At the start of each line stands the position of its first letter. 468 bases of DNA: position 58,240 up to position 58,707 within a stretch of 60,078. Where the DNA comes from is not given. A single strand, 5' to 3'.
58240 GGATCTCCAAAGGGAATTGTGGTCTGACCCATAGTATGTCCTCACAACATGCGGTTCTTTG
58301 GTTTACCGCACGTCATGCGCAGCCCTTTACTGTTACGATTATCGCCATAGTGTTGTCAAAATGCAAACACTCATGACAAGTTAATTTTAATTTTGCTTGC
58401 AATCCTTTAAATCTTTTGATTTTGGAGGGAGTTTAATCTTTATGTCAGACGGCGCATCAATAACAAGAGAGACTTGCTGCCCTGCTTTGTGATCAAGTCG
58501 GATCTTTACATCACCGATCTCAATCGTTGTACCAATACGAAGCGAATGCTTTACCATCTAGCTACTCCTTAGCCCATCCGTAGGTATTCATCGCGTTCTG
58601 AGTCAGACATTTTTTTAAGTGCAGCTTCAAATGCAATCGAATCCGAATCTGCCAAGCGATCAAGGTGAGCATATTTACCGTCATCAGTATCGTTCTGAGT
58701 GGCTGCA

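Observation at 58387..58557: Unannotated CsrA/RsmA-like 56-aa ORF between the scaffold and major capsid genes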

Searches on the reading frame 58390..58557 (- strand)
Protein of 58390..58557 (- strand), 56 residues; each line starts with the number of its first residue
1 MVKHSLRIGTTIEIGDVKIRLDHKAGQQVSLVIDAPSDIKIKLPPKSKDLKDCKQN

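Call 3: search_protein_families(library=pfam, proteins=[window:58390-58557:-], max_evalue=10)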
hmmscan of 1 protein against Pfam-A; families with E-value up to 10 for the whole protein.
seq(56 aa): 2 families
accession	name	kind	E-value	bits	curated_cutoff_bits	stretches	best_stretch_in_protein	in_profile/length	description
PF02599.21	CsrA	-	0.00017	21.9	27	1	5-41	5-42/53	Global regulator protein family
PF24350.1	DUF7510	-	0.14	12.8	27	1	10-51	3-44/109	Family of unknown function (DUF7510)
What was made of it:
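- On CsrA/RsmA family (Pfam PF02599): 21.9 bits against a cut-off of 27, E 1.7e-4 (call 3).
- Checked: Pfam PF02599: E 1.7e-4, residues 5-41 on profile positions 5-42 of 53 (call 3).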

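Call 4: search_protein_families(library=phrogs, proteins=[window:58390-58557:-], max_evalue=0.01)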
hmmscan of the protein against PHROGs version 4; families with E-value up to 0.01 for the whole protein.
seq(56 aa): 3 families
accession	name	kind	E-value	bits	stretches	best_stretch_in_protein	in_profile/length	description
phrog_8397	-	transcription regulation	1.6e-12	48.2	1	1-48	2-49/64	CsrA-like regulator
phrog_5527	-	transcription regulation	0.00085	20.4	1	5-41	5-42/123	transcriptional regulator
phrog_9500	-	transcription regulation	0.0017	19.3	1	7-41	7-42/65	CsrA-like regulator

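Call 6: search_dna_similar(query=window:58390-58557:-, collection=phages, mode=protein, max_rows=60, max_evalue=0.01)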
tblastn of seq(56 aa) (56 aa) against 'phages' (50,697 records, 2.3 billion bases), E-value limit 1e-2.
Records with a match: 19; places in all: 19; records where one place covers at least 80% of the query: 2.
Best place of each record, by identity: <60% 19.
By first word of the organism name: Klebsiella 6; Burkholderia 6; Erwinia 5; Pseudomonas 2.
By host as written in the record: Burkholderia cenocepacia 4; Klebsiella pneumoniae NI9 3; Erwinia amylovora 2; Erwinia pyrifoliae 2; Pseudomonas aeruginosa 2; Klebsiella pneumoniae 51503 2; - 2; Erwinia amylovora 1/79Sm 1; and 1 more.
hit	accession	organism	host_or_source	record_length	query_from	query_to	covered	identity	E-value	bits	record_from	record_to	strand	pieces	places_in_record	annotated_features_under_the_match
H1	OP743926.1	Erwinia phage Stean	Erwinia amylovora 1/79Sm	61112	1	42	75%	59.5%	2e-8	53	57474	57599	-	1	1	none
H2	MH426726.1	Erwinia phage Pavtok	Erwinia amylovora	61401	1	42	75%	59.5%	4e-8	52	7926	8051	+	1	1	putative Csr like transcritptional regulator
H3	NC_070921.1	Erwinia phage Pavtok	Erwinia amylovora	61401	1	42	75%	59.5%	4e-8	52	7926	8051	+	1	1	CsrA-like regulator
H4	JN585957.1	Erwinia phage PEp14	Erwinia pyrifoliae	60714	1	42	75%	57.1%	1e-7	51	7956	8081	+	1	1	hypothetical protein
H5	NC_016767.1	Erwinia phage PEp14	Erwinia pyrifoliae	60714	1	42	75%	57.1%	1e-7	51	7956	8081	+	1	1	CsrA-like regulator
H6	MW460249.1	Pseudomonas phage Itty13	Pseudomonas aeruginosa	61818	2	44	77%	48.8%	5e-5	44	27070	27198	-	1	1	hypothetical protein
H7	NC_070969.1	Pseudomonas phage Itty13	Pseudomonas aeruginosa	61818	2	44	77%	48.8%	5e-5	44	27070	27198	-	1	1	CsrA-like regulator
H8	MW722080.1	Klebsiella phage vB_KpnP_ZX1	Klebsiella sp.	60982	2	41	71%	47.5%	6e-4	40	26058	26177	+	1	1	CsrA-like transcriptional regulator protein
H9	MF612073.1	Klebsiella phage SopranoGao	Klebsiella pneumoniae 51503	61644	2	41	71%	47.5%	6e-4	40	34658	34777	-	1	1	hypothetical protein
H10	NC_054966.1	Klebsiella phage SopranoGao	Klebsiella pneumoniae 51503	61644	2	41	71%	47.5%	6e-4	40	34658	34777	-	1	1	CsrA-like regulator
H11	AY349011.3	Burkholderia phage Bcep22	-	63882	6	51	82%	41.3%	5e-3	38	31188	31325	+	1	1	CsrA-like regulator protein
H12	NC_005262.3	Burkholderia phage Bcep22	-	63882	6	51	82%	41.3%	5e-3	38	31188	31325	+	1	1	CsrA-like regulator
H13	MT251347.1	Klebsiella phage LASTA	Klebsiella pneumoniae NI9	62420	2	41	71%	45.0%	3e-3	39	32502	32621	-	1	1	CsrA-like transcriptional regulator protein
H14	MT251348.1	Klebsiella phage SJM3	Klebsiella pneumoniae NI9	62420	2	41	71%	45.0%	3e-3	39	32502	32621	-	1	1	CsrA-like transcriptional regulator protein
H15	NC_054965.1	Klebsiella phage LASTA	Klebsiella pneumoniae NI9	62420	2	41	71%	45.0%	3e-3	39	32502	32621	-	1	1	CsrA-like regulator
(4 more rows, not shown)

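Call 7: get_annotated_region(hit=H3, flank=4000)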
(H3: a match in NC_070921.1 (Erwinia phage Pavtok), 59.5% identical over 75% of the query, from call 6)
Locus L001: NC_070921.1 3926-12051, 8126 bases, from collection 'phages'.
description: Erwinia phage Pavtok, complete genome.
organism: Erwinia phage Pavtok (NCBI taxid 2267655)
taxonomy: Viruses; Duplodnaviria; Heunggongvirae; Uroviricota; Caudoviricetes; Pavtokvirus; Pavtokvirus pavtok
host: Erwinia amylovora; source: -; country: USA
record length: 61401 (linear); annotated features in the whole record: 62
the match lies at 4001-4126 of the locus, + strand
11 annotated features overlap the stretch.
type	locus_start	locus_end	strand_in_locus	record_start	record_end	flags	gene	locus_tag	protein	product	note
CDS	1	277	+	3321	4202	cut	-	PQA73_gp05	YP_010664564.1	hypothetical protein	gp5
CDS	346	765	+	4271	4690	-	-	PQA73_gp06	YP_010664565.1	hypothetical protein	gp6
CDS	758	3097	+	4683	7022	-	-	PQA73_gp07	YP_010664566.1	portal protein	gp7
CDS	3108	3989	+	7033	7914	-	-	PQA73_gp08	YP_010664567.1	hypothetical protein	gp8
CDS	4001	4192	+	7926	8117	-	-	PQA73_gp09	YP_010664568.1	CsrA-like regulator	gp9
CDS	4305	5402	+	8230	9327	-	-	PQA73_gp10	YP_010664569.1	putative major capsid protein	gp10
CDS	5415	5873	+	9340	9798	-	-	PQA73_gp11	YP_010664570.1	virion structural protein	gp11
CDS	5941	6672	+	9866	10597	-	-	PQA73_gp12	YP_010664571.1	putative endoglucanase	gp12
CDS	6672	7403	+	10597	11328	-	-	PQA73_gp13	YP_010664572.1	hypothetical protein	gp13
CDS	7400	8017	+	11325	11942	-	-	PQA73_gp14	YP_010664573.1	virion structural protein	gp14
CDS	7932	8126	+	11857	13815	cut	-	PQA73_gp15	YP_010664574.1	putative endoglucanase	gp15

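Call 8: get_annotated_region(hit=H12, flank=4000)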
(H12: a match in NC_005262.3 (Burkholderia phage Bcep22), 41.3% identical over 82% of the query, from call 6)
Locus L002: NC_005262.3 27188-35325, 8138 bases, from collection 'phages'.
description: Burkholderia cepacia phage Bcep22, complete genome.
organism: Burkholderia phage Bcep22 (NCBI taxid 2883944)
taxonomy: Viruses; Duplodnaviria; Heunggongvirae; Uroviricota; Caudoviricetes; Lessievirus; Lessievirus bcep22
host: -; source: -; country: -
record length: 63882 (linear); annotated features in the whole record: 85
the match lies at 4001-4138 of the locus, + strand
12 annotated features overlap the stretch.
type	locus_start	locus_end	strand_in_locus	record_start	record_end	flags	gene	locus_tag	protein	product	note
CDS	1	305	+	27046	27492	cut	-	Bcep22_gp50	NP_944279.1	DNA methyltransferase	originally annotated as gp49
CDS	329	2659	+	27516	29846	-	-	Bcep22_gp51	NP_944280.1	portal protein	originally annotated as gp50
CDS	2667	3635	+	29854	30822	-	-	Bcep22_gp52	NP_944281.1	hypothetical protein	originally annotated as gp51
CDS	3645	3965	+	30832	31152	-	-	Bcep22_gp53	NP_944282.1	hypothetical protein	originally annotated as gp52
CDS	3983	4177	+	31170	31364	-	-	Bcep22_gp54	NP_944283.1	CsrA-like regulator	originally annotated as gp53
CDS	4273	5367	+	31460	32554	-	-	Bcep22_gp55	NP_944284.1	major head protein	originally annotated as gp54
CDS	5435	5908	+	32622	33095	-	-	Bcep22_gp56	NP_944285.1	virion structural protein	originally annotated as gp55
regulatory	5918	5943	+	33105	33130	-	-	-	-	terminator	-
CDS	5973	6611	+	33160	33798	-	-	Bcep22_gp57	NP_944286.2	hypothetical protein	originally annotated as gp56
CDS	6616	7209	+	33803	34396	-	-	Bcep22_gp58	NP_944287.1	structural protein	originally annotated as gp57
CDS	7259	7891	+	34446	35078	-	-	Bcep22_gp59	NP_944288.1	virion structural protein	originally annotated as gp58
CDS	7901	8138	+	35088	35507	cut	-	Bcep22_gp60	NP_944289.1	head protein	originally annotated as gp59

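Call 9: get_annotated_region(hit=H7, flank=4000)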
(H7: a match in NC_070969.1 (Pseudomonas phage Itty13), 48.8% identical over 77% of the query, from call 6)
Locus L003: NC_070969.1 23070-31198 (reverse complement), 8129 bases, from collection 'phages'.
description: Pseudomonas phage Itty13, complete genome.
organism: Pseudomonas phage Itty13 (NCBI taxid 2805750)
taxonomy: Viruses; Duplodnaviria; Heunggongvirae; Uroviricota; Caudoviricetes; Ittyvirus; Ittyvirus itty13
host: Pseudomonas aeruginosa; source: sewage sample; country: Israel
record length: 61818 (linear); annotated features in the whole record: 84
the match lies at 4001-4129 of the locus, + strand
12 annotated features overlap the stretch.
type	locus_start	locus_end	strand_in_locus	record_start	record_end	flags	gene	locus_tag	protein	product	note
CDS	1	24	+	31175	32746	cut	-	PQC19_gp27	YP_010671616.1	putative TerL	putative phage TerL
CDS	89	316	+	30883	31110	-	-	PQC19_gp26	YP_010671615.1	holin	-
CDS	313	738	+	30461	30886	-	-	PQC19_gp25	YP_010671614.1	hypothetical protein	-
CDS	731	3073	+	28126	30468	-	-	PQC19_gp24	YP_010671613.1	portal protein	-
CDS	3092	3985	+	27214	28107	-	-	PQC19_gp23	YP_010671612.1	hypothetical protein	-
CDS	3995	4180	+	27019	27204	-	-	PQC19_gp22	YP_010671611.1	CsrA-like regulator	-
CDS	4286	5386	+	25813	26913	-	-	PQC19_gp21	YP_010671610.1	hypothetical protein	-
CDS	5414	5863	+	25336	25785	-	-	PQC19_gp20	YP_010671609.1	virion structural protein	-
CDS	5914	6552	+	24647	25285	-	-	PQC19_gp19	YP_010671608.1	hypothetical protein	-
CDS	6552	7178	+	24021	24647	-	-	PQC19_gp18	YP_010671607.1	structural protein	-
CDS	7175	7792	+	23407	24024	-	-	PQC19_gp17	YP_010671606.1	virion structural protein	-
CDS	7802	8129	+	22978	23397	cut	-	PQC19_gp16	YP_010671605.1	head protein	-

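Call 10: get_annotated_region(hit=H10, flank=4000)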
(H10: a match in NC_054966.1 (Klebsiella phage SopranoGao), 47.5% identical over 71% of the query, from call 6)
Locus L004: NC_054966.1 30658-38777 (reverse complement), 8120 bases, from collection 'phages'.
description: Klebsiella phage SopranoGao, complete genome.
organism: Klebsiella phage SopranoGao (NCBI taxid 2026944)
taxonomy: Viruses; Duplodnaviria; Heunggongvirae; Uroviricota; Caudoviricetes; Lastavirus; Lastavirus sopranogao
host: Klebsiella pneumoniae 51503; source: Seneca Wastewater Treatment Plant; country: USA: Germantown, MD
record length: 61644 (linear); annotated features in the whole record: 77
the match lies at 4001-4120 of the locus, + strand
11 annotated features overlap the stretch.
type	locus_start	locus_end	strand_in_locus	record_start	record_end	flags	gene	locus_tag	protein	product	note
CDS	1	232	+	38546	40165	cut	-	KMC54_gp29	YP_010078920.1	terminase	-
CDS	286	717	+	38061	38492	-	-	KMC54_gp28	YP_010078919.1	DNA methyltransferase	-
CDS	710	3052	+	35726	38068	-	-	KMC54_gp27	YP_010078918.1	portal protein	-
CDS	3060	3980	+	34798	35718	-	-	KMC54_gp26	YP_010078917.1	hypothetical protein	-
CDS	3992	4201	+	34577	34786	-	-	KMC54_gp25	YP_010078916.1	CsrA-like regulator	-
CDS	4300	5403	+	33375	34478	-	-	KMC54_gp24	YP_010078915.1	major head protein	-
CDS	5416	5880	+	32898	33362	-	-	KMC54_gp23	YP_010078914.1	virion structural protein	-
CDS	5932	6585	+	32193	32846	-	-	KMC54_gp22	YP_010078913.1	hypothetical protein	-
CDS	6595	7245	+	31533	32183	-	-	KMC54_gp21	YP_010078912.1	head fiber protein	-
CDS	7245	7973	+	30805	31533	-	-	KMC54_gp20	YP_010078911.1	structural protein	-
CDS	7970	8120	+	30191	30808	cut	-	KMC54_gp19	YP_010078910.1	virion structural protein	-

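Call 12: find_homologous_proteins(query=window:58390-58557:-, max_evalue=0.001)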
Query seq(56 aa) (56 aa): 9 proteins with E <= 0.001 among 9 candidates.
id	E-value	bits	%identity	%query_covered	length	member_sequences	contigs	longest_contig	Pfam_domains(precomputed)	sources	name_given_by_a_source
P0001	2.7e-28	113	100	100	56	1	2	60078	-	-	-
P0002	1.1e-19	87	78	96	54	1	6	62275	-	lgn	-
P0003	3.3e-18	82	82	88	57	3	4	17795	-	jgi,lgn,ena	-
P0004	9.5e-18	81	77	93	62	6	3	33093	-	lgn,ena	-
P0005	7.0e-16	75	80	88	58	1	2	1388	-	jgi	-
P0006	1.4e-12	64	67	82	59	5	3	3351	-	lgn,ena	-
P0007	4.0e-12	63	65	82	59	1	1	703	-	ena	-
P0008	7.7e-12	62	67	82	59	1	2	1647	-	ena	-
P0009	1.7e-10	58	63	82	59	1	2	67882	-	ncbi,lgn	-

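Call 24: find_homologous_proteins(query=A2, max_evalue=0.001)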
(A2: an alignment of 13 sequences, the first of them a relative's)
Query A2 (13 sequences) (56 aa, profile of the alignment): 188 proteins with E <= 0.001 among 695 candidates; the best 120 are listed.
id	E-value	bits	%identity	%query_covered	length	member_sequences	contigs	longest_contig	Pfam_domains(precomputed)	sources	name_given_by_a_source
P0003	3.6e-27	112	82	88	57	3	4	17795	-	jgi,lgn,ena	-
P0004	2.2e-26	109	77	93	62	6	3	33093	-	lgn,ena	-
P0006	2.4e-26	109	67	82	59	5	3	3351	-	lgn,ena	-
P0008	7.7e-26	108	67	82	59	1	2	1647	-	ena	-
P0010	9.5e-26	107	76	91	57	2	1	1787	-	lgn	-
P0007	1.7e-25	106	65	82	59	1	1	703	-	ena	-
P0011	2.9e-25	106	80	88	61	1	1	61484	-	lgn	-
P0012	3.6e-25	105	72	96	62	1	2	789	-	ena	-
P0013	4.6e-25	105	78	88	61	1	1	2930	-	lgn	-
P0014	5.5e-25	105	70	96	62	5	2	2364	-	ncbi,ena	-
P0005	6.0e-25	105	80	88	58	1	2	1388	-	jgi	-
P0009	6.1e-25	105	63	82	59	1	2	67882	-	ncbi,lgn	-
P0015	7.2e-25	104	69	96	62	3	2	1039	-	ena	-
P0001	9.3e-25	104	100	100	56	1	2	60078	-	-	-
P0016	1.2e-24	104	72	96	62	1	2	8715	-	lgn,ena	-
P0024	3.5e-24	102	70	100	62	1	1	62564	-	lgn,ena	-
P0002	4.3e-24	102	78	96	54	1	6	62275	-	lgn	-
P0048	1.6e-18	84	44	98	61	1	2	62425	PF02599.22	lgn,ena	-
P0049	1.6e-18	84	49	77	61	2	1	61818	PF02599.22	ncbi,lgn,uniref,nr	ncbi:hypothetical protein [Pseudomonas phage Itty13]|uniref:Carbon storage regulator n=1 Tax=Pseudom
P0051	3.0e-18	83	41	82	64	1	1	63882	PF02599.22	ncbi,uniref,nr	ncbi:CsrA-like regulator protein [Burkholderia phage Bcep22]|uniref:CsrA-like regulator protein n=1 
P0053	4.6e-18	83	44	98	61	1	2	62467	PF02599.22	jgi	jgi:sRNA-binding carbon storage regulator CsrA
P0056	4.9e-17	79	43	75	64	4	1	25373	PF02599.22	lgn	-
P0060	1.3e-16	78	43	75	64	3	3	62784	PF02599.22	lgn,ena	-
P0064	1.0e-15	75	36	84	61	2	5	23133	PF02599.22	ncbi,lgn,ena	-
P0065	1.7e-15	74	54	73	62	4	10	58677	PF02599.22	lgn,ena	-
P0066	2.5e-15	74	51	73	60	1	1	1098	PF02599.22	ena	-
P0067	3.4e-15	73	39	73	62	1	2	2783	PF02599.22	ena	-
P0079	4.8e-14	70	36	75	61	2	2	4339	PF02599.22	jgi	jgi:sRNA-binding carbon storage regulator CsrA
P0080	5.1e-14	70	43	75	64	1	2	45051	PF02599.22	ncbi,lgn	-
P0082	1.1e-13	69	41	73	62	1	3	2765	PF02599.22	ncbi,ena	-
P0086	1.8e-13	68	39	73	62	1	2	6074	PF02599.22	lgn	-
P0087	2.2e-13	68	40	75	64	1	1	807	PF02599.22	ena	-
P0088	2.6e-13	67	38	75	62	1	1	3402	PF02599.22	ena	-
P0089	2.8e-13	67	39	73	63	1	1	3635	PF02599.22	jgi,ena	-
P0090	3.1e-13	67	38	84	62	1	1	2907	PF02599.22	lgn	-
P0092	4.2e-13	67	40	75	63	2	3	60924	PF02599.22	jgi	-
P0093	4.6e-13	67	37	73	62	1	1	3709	PF02599.22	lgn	-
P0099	1.4e-12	65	41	73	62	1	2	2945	PF02599.22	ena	-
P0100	1.6e-12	65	38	75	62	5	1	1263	PF02599.22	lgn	-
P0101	1.7e-12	65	38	75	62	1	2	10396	PF02599.22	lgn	-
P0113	5.8e-12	63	36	75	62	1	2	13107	PF02599.22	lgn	-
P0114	5.9e-12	63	38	84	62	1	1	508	PF02599.22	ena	-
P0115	6.7e-12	63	36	75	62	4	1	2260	PF02599.22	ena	-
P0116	8.3e-12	63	36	75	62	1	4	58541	PF02599.22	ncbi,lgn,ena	-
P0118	8.8e-12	63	39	73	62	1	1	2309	PF02599.22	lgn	-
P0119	9.6e-12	62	36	75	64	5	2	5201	PF02599.22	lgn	-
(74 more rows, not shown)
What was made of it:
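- Checked: 188 homologues were found at E <= 1e-3 (call 24).
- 188 homologues were found (call 24).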

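Call 25: search_solved_structures(query=A2, max_evalue=10, show_alignments=3)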
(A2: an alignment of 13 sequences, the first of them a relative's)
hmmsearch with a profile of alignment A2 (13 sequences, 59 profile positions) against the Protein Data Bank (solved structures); distinct sequences matched with E-value up to 10: 16.
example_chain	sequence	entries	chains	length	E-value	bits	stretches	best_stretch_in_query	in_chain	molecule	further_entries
2jpp_A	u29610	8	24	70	1.6e-08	37.6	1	7-45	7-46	Translational repressor | Carbon storage regulator homolog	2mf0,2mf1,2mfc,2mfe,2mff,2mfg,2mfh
1y00_A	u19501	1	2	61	1.5e-06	31.2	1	5-54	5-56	Carbon storage regulator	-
5z38_F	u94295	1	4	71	2.5e-06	30.5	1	5-54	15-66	wild type CsrA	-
2bti_A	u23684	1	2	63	2.8e-06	30.4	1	5-52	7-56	CARBON STORAGE REGULATOR HOMOLOG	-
1vpz_A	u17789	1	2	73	1e-05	28.6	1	5-54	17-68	Carbon storage regulator homolog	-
7yr6_E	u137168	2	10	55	1.6e-05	28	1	4-49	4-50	Translational regulator CsrA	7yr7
5z38_E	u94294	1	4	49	2.8e-05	27.2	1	4-42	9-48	Truncated-CsrA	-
1t3o_A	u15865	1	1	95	0.00047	23.3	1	9-45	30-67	Carbon storage regulator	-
5dmb_D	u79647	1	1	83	0.00074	22.6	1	10-45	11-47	Carbon storage regulator homolog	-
8cem_E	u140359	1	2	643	0.28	14.4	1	26-50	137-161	Complement C3 beta chain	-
4k59_A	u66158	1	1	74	0.41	13.8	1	15-48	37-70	RNA BINDING PROTEIN RsmF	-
4kji_A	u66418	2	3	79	0.43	13.8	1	15-48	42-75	RsmN, a RNA-binding protein of Regulator of Secondary Metabolism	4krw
3tee_A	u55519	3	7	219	0.55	13.4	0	18-51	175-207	Flagella basal body P-ring formation protein flgA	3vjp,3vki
3bv6_A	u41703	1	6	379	0.91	12.7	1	7-21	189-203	Metal-dependent hydrolase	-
5swi_B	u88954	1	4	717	1.4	12.1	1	16-47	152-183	Sugar hydrolase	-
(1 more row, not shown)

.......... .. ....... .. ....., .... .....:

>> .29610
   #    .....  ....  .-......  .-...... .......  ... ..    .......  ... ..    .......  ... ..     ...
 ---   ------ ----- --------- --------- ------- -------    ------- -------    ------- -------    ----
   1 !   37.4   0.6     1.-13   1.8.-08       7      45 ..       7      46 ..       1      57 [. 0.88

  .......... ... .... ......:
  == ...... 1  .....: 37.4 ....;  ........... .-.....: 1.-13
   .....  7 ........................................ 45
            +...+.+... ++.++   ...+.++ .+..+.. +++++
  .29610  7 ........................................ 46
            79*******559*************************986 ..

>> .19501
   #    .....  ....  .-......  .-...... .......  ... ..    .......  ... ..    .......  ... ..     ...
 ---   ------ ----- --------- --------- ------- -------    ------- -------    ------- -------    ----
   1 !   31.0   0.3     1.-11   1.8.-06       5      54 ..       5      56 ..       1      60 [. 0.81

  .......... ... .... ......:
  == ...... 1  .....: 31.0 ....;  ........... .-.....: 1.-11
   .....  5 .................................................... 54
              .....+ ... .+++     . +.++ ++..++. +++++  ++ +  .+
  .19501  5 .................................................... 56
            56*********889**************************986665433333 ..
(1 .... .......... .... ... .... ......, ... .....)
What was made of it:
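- On CsrA/RsmA family (Pfam PF02599): The family profile against PDB sequences gives RsmE at E 1.6e-8, E. coli CsrA at 1.5e-6, and the top 9 hits are all CsrA (call 25).
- Checked: Family profile against PDB sequences: the top 9 hits are all CsrA/RsmE (call 25).
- The family profile against the PDB gives RsmE 2jpp at E 1.6e-8, and the top 9 hits are all CsrA (call 25).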

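Call 34: find_encoding_contigs(protein=P0002, flank=1500, max_places=2)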
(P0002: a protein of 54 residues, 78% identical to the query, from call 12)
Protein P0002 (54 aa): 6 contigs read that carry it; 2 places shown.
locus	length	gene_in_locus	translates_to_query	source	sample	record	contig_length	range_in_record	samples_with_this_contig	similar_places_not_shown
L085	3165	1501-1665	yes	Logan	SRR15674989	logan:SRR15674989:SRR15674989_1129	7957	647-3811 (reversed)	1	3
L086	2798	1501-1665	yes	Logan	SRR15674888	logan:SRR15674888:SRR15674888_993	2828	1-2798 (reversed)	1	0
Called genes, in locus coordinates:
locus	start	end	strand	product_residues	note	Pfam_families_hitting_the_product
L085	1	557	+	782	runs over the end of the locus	PF16510:P22_portal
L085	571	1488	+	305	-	-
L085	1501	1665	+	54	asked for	-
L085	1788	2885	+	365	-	PF13252:Phage_capsid_3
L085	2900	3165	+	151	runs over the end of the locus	-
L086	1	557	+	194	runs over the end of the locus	?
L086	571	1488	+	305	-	-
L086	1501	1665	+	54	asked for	-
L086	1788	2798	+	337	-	?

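Call 35: find_encoding_contigs(protein=P0011, flank=1500, max_places=2)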
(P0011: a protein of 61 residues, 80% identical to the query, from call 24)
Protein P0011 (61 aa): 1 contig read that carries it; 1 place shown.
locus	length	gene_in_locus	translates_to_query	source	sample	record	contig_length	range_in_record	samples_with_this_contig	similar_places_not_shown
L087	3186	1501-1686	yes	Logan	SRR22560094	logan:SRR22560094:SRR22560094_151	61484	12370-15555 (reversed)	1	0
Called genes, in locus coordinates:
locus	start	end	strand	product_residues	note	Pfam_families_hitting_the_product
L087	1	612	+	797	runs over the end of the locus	-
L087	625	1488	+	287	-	-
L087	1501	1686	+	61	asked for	-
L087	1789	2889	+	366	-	PF13252:Phage_capsid_3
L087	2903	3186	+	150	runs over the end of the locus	-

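Call 36: find_encoding_contigs(protein=P0024, flank=1500, max_places=2)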
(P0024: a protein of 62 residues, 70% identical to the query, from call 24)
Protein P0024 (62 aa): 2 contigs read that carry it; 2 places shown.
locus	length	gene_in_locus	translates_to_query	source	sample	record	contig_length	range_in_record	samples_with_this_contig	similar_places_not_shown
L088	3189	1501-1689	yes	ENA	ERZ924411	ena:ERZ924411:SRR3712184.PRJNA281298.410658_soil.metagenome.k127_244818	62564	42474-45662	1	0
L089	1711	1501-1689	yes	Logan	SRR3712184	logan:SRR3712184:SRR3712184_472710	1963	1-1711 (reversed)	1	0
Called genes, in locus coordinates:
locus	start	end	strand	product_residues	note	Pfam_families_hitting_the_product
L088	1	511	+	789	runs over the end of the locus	PF16510:P22_portal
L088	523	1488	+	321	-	-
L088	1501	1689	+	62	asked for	-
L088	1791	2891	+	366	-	PF13252:Phage_capsid_3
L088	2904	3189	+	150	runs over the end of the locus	-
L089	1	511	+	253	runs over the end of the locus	?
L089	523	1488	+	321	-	-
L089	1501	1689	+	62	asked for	-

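Call 37: find_encoding_contigs(protein=P0009, flank=1500, max_places=2)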
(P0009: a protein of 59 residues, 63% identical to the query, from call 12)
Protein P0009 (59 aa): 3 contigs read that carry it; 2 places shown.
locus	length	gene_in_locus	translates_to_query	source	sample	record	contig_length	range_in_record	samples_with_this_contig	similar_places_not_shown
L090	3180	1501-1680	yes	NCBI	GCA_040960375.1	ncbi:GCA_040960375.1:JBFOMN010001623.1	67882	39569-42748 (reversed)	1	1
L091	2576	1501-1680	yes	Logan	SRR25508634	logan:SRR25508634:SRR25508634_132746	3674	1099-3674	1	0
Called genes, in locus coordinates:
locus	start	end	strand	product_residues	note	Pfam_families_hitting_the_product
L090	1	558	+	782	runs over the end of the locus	PF16510:P22_portal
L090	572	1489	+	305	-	-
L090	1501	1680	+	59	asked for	-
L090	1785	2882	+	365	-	PF13252:Phage_capsid_3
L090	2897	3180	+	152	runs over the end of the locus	-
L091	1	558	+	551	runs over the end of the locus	?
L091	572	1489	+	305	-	-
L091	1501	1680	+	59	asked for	-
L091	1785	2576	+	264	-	?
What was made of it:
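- Closest known: Capsid-module 'CsrA-like regulator' of Bcep22-like podophages. Different: Its closest relatives are unnamed metagenomic contigs (calls 12, 34-37).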

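Call 38: predict_structure(alignment_id=A3)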
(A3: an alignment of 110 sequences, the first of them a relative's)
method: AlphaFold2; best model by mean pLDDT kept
length: 56 residues; sequences in the alignment: 110
mean_pLDDT: 79.1   pTM: 0.52
mean pLDDT of the five models: 79.1, 76.1, 71.7, 62.8, 56.6
residues with pLDDT >= 90: 18; 70-90: 25; 50-70: 5; < 50: 8
segments of 3 or more residues with pLDDT < 50: 49-56
pLDDT, mean of each block of 10 residues (from residue 1): 84 91 90 89 66 40
secondary structure, 60 per line:
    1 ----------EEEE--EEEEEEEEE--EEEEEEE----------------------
elements in order: E11-14 E17-25 E28-34
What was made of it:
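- On CsrA/RsmA family (Pfam PF02599): Confidence falls after residue 40 (block mean 66 for residues 41-50) and pLDDT is below 50 for residues 49-56 (call 38).
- Checked: Residues 45-56 have no predicted helix, and pLDDT drops below 50 from residue 49 (call 38).
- There is no C-terminal helix (call 38). Strands 1 and 5 are left unpaired in the monomer model, as in a domain-swapped dimer (call 38).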
